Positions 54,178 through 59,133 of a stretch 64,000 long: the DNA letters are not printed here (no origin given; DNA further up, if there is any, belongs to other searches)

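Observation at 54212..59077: Shared palindromic upstream element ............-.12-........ in front of the surface-protein transcription units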

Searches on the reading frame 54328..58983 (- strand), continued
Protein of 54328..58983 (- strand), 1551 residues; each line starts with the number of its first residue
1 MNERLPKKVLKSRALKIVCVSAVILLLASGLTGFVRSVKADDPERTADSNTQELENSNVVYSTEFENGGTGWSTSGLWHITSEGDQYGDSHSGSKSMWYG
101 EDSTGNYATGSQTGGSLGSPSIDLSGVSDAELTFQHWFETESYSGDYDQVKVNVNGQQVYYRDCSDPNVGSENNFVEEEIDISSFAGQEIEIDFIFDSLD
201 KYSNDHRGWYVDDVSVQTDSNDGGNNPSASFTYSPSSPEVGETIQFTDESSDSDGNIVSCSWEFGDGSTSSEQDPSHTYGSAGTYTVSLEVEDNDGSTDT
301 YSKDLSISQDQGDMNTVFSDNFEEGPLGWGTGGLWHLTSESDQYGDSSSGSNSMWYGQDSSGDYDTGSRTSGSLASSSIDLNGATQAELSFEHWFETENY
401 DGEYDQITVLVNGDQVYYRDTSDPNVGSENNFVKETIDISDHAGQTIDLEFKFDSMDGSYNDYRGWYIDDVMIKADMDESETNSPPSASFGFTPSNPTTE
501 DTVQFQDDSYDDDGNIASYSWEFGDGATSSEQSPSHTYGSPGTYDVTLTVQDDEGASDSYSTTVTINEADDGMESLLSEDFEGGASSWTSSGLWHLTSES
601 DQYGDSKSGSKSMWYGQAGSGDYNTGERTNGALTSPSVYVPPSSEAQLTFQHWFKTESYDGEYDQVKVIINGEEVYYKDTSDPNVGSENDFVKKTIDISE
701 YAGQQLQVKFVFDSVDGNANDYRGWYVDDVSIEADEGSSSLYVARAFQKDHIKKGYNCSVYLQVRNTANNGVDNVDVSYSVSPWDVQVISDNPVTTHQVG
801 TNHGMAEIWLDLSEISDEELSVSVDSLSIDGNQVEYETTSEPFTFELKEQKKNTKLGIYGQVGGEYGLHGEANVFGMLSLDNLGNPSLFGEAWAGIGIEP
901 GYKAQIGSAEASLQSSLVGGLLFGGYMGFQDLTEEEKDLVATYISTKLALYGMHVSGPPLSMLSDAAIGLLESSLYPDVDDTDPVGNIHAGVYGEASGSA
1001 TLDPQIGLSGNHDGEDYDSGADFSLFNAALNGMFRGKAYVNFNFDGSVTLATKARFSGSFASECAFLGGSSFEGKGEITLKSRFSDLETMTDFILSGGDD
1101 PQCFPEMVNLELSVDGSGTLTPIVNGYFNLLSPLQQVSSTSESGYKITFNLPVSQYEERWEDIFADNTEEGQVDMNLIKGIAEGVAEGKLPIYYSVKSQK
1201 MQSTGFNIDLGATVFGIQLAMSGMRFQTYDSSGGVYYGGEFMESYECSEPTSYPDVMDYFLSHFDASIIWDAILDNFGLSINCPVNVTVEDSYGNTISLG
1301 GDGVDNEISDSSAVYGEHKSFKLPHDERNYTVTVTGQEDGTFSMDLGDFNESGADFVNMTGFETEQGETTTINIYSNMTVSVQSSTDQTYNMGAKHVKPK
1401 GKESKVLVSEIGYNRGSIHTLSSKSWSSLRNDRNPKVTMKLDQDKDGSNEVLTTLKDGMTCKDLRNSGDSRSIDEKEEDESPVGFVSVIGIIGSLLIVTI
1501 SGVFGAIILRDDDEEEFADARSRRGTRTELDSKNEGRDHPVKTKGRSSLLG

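Call 46: find_encoding_contigs(protein=P0074, flank=10000, max_places=2)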
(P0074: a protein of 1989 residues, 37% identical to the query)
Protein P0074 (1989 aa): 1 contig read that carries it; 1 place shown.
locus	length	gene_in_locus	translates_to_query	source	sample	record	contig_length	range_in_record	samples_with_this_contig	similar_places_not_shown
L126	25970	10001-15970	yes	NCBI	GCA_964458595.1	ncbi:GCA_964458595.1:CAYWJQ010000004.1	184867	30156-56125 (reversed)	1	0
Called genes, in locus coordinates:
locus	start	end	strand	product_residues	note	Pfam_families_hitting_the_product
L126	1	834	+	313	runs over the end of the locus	PF03703:bPH_2, PF13240:Zn_Ribbon_1 (weak)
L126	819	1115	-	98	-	-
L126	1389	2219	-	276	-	-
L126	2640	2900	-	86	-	-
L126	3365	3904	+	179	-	-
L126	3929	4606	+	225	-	PF07758:DUF1614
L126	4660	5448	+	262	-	PF01904:DUF72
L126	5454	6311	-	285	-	-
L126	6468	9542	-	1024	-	PF00775:Dioxygenase_C (faint), PF22904:NOMO1-like_2nd (faint), PF13620:CarboxypepD_reg (weak), PF17210:SdrD_B, PF17802:SpaA (weak), PF17210:SdrD_B (weak), PF17802:SpaA (weak), PF17210:SdrD_B (weak), +2 more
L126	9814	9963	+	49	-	-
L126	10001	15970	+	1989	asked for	PF00082:Peptidase_S8, PF00801:PKD, PF18911:PKD_4, PF20009:GEVED, PF00801:PKD, PF18911:PKD_4, PF00801:PKD, PF18911:PKD_4, +19 more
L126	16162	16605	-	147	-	-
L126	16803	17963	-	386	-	PF28217:FAM81B (weak)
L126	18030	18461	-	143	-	PF00392:GntR (weak), PF01325:Fe_dep_repress, PF01022:HTH_5 (weak), PF01047:MarR (weak), PF13545:HTH_Crp_2 (weak), PF01978:TrmB (faint), PF09339:HTH_IclR (faint), PF02742:Fe_dep_repr_C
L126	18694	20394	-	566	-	PF02518:HATPase_c, PF13589:HATPase_c_3, PF01119:DNA_mis_repair, PF08676:MutL_C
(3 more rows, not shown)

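Call 47: find_encoding_contigs(protein=P0086, flank=10000, max_places=2)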
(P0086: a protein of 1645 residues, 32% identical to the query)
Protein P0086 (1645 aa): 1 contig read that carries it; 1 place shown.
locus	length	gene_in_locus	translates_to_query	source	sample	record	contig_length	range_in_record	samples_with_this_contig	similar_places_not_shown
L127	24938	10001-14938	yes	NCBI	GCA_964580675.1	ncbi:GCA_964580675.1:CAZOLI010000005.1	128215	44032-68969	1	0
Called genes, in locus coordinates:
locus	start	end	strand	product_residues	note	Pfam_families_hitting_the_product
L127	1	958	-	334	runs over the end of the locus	-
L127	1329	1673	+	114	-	-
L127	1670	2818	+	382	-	-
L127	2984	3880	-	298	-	PF11731:Cdd1 (faint), PF14520:HHH_5, PF12826:HHH_2 (weak), PF00633:HHH (weak)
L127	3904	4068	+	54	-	-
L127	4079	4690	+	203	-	PF02627:CMD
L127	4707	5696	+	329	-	PF01745:IPT (weak), PF13671:AAA_33 (faint), PF01715:IPPT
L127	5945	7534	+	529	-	PF02518:HATPase_c, PF13589:HATPase_c_3, PF09239:Topo-VIb_trans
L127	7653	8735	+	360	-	PF04406:TP6A_N, PF20768:Topo_VI_alpha, PF21180:TOP6A-Spo11_Toprim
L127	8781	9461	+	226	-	PF03167:UDG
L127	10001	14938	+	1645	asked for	PF00082:Peptidase_S8, PF00801:PKD, PF18911:PKD_4, PF00801:PKD, PF18911:PKD_4, PF00801:PKD, PF18911:PKD_4, PF00801:PKD, +14 more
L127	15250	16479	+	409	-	PF13646:HEAT_2 (faint)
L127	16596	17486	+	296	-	PF05448:AXE1 (faint), PF12697:Abhydrolase_6 (faint), PF00561:Abhydrolase_1 (weak), PF12146:Hydrolase_4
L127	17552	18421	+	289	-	PF00561:Abhydrolase_1, PF12146:Hydrolase_4, PF12697:Abhydrolase_6, PF20434:BD-FAE (faint), PF02230:Abhydrolase_2 (faint)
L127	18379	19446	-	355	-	PF20903:SPL (faint), PF04055:Radical_SAM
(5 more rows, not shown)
